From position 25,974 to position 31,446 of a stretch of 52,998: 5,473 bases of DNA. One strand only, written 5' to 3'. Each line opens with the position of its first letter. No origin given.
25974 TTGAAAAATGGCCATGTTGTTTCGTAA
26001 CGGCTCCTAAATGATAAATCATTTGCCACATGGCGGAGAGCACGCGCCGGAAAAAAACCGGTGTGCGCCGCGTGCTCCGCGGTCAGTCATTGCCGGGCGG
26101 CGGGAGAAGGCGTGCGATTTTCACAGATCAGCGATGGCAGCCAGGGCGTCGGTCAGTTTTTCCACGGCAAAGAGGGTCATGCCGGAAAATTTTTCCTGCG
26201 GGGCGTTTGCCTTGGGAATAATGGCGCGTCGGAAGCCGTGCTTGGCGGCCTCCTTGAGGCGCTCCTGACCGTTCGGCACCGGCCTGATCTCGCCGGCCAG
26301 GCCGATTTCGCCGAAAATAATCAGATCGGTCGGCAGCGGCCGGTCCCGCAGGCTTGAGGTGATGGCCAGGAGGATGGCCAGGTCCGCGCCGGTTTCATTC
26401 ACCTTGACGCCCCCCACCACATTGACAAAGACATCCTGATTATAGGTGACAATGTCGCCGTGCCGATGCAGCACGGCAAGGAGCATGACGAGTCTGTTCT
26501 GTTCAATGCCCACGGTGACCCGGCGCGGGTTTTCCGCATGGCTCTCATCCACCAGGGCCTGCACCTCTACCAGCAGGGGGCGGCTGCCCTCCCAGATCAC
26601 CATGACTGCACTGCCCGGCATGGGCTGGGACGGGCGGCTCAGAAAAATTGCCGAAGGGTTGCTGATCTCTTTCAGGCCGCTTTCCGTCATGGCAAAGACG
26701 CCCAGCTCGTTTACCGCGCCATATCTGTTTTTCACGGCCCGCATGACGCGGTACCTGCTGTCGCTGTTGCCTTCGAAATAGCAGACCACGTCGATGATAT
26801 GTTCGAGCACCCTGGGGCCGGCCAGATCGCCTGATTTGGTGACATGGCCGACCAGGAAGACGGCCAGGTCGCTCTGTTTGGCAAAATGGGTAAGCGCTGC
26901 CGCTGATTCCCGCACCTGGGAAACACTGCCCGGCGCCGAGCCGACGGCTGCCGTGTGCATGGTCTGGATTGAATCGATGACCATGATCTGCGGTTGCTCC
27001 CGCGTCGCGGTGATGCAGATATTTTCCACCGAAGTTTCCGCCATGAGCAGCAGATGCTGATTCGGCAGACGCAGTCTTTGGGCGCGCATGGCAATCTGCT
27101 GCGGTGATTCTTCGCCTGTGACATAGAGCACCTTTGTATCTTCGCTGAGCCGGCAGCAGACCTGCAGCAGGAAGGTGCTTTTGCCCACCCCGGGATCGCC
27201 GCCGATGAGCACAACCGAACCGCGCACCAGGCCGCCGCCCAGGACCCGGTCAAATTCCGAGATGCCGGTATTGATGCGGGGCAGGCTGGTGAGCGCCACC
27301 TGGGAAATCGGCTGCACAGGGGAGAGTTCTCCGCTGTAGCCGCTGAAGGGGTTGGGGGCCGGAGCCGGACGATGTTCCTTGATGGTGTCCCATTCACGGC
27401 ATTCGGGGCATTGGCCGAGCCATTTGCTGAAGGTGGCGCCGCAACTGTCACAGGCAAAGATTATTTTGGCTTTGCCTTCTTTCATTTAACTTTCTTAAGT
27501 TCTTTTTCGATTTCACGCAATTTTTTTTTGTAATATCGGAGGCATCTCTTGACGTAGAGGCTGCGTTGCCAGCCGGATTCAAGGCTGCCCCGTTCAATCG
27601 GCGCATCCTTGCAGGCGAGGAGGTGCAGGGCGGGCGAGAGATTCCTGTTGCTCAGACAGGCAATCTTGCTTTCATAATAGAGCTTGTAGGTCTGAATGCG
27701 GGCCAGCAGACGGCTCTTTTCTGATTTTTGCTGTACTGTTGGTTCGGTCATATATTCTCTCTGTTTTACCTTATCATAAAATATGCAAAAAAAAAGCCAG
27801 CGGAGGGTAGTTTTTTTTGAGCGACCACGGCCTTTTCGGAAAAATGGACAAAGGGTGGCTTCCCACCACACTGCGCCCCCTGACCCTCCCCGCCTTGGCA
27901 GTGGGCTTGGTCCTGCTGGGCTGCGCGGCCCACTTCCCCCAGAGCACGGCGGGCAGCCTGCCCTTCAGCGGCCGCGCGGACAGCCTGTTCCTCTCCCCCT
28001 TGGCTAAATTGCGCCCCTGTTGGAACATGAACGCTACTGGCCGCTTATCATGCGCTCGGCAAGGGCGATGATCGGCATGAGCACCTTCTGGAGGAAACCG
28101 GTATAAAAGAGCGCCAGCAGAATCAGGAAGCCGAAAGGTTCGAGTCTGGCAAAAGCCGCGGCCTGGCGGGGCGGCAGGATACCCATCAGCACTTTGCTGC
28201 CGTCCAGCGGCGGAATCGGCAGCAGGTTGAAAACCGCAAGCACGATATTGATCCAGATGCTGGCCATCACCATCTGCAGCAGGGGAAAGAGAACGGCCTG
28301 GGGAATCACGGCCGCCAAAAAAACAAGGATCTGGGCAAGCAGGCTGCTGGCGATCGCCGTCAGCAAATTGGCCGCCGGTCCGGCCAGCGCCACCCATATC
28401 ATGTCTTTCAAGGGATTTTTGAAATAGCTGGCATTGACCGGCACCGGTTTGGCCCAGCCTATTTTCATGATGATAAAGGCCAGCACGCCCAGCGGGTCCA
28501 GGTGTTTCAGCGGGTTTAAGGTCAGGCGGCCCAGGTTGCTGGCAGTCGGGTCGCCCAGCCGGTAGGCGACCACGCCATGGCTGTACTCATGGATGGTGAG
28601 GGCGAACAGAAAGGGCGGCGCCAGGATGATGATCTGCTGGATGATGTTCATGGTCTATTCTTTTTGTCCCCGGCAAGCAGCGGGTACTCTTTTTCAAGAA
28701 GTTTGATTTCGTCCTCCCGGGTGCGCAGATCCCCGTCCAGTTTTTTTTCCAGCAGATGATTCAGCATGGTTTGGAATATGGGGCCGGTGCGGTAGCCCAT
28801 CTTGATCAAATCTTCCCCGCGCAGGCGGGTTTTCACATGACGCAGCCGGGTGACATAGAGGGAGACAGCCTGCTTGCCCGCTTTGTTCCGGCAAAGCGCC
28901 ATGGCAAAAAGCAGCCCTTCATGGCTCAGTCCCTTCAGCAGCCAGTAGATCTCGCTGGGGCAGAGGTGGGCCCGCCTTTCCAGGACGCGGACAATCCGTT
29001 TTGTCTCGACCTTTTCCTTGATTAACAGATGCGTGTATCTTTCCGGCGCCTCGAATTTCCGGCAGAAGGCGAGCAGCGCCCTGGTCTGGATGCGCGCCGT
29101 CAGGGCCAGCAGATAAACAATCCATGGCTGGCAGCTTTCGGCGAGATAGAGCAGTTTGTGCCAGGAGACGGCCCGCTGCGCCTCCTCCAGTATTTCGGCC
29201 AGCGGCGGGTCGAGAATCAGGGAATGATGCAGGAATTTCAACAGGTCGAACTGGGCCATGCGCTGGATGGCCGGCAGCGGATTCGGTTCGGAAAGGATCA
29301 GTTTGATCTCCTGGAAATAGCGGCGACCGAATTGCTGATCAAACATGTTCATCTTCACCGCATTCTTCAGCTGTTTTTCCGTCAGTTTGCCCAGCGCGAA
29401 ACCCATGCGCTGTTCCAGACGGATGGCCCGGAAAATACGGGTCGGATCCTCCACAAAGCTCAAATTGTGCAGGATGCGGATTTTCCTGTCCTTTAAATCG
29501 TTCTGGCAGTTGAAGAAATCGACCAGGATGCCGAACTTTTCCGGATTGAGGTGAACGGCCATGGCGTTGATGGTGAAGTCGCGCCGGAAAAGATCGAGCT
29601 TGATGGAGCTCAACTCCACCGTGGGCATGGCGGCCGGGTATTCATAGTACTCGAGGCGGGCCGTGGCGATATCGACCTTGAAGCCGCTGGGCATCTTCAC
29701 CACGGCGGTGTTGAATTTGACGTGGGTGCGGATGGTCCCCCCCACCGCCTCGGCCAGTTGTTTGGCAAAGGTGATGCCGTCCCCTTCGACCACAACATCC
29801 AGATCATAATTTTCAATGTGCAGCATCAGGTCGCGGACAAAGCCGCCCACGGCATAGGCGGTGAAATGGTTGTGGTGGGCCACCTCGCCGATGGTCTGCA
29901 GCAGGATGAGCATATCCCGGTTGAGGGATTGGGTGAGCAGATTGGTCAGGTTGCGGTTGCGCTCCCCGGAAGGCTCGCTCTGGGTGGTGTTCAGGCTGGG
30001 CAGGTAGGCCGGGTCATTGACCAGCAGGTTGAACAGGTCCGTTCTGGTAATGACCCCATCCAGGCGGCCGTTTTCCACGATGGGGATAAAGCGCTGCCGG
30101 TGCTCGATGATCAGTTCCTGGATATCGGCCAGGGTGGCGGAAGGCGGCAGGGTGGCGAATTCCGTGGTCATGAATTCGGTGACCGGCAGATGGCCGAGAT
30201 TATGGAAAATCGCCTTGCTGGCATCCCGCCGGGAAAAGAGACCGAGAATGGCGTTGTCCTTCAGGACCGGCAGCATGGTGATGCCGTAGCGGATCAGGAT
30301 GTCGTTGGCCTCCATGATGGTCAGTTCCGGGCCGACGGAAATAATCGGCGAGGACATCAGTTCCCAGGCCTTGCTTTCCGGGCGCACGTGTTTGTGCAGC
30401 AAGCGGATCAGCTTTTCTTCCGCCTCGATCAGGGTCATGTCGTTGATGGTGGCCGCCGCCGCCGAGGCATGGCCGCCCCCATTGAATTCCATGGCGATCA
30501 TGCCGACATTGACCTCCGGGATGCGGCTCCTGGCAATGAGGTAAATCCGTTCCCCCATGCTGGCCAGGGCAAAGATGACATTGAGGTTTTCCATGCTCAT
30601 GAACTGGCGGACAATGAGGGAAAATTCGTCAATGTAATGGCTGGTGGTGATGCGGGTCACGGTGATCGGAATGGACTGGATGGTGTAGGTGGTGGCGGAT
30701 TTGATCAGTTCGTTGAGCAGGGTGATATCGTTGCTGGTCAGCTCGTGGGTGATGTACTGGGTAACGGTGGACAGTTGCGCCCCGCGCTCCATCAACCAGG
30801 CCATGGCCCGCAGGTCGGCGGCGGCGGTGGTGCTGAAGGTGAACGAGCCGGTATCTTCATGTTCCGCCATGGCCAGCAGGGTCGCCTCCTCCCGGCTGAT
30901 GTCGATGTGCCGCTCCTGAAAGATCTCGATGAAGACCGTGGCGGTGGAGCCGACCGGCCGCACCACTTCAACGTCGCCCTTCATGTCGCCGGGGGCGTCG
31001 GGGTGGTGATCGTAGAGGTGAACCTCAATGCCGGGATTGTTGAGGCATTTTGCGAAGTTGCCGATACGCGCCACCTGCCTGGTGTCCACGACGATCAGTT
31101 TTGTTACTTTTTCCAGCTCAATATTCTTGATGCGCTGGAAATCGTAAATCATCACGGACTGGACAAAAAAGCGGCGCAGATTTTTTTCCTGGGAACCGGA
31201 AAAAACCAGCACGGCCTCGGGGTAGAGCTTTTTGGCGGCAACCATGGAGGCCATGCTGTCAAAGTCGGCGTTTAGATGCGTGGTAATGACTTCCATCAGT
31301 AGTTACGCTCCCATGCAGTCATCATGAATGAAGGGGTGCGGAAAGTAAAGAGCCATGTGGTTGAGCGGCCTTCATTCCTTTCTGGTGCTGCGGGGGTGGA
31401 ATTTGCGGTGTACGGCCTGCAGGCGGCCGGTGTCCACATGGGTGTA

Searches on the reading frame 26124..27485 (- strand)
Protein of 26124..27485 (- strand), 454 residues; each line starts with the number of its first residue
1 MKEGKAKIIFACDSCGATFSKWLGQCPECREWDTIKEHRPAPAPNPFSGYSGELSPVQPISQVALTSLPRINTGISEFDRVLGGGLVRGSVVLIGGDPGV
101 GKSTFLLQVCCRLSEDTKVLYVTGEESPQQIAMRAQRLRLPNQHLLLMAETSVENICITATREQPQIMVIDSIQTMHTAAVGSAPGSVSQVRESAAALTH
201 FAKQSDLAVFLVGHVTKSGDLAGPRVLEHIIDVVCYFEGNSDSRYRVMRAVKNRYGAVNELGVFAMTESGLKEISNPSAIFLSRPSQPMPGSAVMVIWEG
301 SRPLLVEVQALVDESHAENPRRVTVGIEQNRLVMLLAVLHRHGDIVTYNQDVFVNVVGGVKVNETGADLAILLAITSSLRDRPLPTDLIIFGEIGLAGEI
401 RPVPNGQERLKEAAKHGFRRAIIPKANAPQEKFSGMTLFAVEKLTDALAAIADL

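Call 62: search_protein_families(library=pfam, proteins=[window:26124-27485:-], max_evalue=0.00001)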
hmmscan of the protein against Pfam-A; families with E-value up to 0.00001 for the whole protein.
window:26124-27485:- (454 aa): 7 families
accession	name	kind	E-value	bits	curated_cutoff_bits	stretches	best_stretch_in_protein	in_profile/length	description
PF06745.19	ATPase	-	1.1e-17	64.6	26.6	1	71-138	1-70/231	KaiC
PF13481.12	AAA_25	-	6.2e-17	62.3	27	1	70-220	14-195/195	AAA domain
PF18073.7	Zn_ribbon_LapB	-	1.8e-11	43.9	25.7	1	10-37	1-28/28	Rubredoxin metal binding domain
PF13541.12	ChlI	-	2.2e-09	37.7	27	1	349-427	42-121/121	Subunit ChlI of Mg-chelatase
PF03796.21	DnaB_C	-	1.6e-08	34.7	27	1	71-135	2-67/255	DnaB-like helicase C terminal domain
PF05362.19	Lon_C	-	6.8e-07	29.5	21.1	1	349-429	93-174/205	Lon protease (S16) C-terminal proteolytic domain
PF25199.1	nSTAND_NTPase5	-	2.2e-06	28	34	1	89-149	41-102/145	Novel STAND NTPase 5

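Call 64: find_homologous_proteins(query=window:26124-27485:-, max_evalue=1e-50)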
Query window:26124-27485:- (454 aa): 8000 proteins with E <= 1e-50 among 8000 candidates; the best 120 are listed.
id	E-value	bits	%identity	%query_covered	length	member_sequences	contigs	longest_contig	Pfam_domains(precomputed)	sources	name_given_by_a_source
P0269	8.7e-287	969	95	100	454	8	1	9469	PF18073.8,PF06745.20,PF03796.22,PF23442.2,PF05362.20,PF25199.2,PF13481.13,PF13191.13,PF13541.13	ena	-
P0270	5.0e-268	907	88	100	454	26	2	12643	PF18073.8,PF06745.20,PF03796.22,PF05362.20,PF25199.2,PF13481.13,PF13541.13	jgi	-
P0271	2.5e-256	869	87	100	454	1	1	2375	PF18073.8,PF06745.20,PF03796.22,PF23442.2,PF05362.20,PF25199.2,PF13481.13,PF13191.13,PF13541.13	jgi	jgi:DNA repair protein RadA/Sms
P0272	4.7e-242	821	80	100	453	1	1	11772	PF18073.8,PF06745.20,PF03796.22,PF23442.2,PF08423.18,PF05362.20,PF00004.36,PF25199.2,PF13481.13,PF13541.13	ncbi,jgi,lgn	-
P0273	4.6e-236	802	79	98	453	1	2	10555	PF18073.8,PF06745.20,PF03796.22,PF23442.2,PF05362.20,PF00004.36,PF25199.2,PF13481.13,PF13541.13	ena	-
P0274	4.5e-232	789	78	98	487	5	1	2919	PF18073.8,PF06745.20,PF03796.22,PF23442.2,PF05362.20,PF13481.13,PF13541.13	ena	-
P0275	3.0e-225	766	76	99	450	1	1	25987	PF18073.8,PF06745.20,PF03796.22,PF23442.2,PF05362.20,PF00004.36,PF09848.16,PF25199.2,PF13481.13,PF13541.13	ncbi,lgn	-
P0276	1.1e-224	764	75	98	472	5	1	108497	PF18073.8,PF06745.20,PF03796.22,PF23442.2,PF05362.20,PF13481.13,PF13541.13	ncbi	ncbi:MAG: DNA repair protein RadA [Thermodesulfobacteriota bacterium]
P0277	1.5e-222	757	75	98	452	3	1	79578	PF18073.8,PF06745.20,PF03796.22,PF23442.2,PF05362.20,PF13481.13,PF13541.13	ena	-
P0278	2.8e-222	756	73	100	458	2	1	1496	PF18073.8,PF06745.20,PF03796.22,PF23442.2,PF05362.20,PF13401.13,PF25199.2,PF13481.13,PF13541.13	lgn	-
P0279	4.4e-221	752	75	99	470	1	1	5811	PF18073.8,PF06745.20,PF03796.22,PF23442.2,PF05362.20,PF25199.2,PF13481.13,PF13541.13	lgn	-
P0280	7.0e-219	745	74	98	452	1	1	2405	PF18073.8,PF06745.20,PF03796.22,PF23442.2,PF05362.20,PF13481.13,PF13541.13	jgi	-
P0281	4.4e-218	743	73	98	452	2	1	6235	PF18073.8,PF06745.20,PF03796.22,PF23442.2,PF05362.20,PF13481.13,PF13541.13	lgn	-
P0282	1.2e-217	741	73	98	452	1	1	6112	PF18073.8,PF06745.20,PF03796.22,PF23442.2,PF05362.20,PF13481.13,PF13541.13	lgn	-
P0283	1.2e-217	741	74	98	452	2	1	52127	PF18073.8,PF06745.20,PF03796.22,PF23442.2,PF05362.20,PF13481.13,PF13541.13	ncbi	-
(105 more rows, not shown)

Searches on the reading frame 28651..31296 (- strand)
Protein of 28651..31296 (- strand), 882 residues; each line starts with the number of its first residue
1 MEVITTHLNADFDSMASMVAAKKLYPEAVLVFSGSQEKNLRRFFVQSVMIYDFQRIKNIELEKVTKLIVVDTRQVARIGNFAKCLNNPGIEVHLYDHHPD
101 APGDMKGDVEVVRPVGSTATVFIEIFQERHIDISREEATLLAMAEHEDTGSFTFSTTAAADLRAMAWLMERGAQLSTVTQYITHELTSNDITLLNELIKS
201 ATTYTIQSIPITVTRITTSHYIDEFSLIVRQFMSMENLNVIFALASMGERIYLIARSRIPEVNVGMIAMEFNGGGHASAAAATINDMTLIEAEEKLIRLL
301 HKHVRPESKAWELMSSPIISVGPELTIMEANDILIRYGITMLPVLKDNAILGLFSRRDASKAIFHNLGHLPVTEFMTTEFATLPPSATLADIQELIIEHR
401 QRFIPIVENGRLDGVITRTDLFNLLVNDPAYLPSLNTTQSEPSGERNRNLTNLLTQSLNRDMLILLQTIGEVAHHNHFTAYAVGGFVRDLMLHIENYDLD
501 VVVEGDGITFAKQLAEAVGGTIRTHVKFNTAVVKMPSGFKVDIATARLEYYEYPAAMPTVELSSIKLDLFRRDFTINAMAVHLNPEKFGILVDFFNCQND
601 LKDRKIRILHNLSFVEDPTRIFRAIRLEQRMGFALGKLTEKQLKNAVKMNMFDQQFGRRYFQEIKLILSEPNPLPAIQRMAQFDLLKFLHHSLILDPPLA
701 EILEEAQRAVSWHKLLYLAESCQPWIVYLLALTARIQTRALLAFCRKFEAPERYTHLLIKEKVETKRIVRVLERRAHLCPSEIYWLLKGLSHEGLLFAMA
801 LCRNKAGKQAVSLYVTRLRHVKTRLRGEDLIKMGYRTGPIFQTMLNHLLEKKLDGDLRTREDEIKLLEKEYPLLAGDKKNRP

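Call 62: search_protein_families(library=pfam, proteins=[window:28651-31296:-], max_evalue=0.00001)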
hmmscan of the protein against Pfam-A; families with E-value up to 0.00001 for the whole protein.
window:28651-31296:- (882 aa): 4 families
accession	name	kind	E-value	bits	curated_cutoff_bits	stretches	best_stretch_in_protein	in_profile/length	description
PF01743.26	PolyA_pol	-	2.5e-26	92.9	23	1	480-607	1-126/126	Poly A polymerase head domain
PF00571.33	CBS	-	4.3e-24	85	24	2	372-426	1-56/57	CBS domain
PF01368.27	DHH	-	2.9e-10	40.9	28.1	1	3-144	3-124/125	DHH family, N-terminal domain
PF02272.25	DHHA1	-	2.6e-06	28.3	25.9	1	228-300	21-96/102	DHHA1 domain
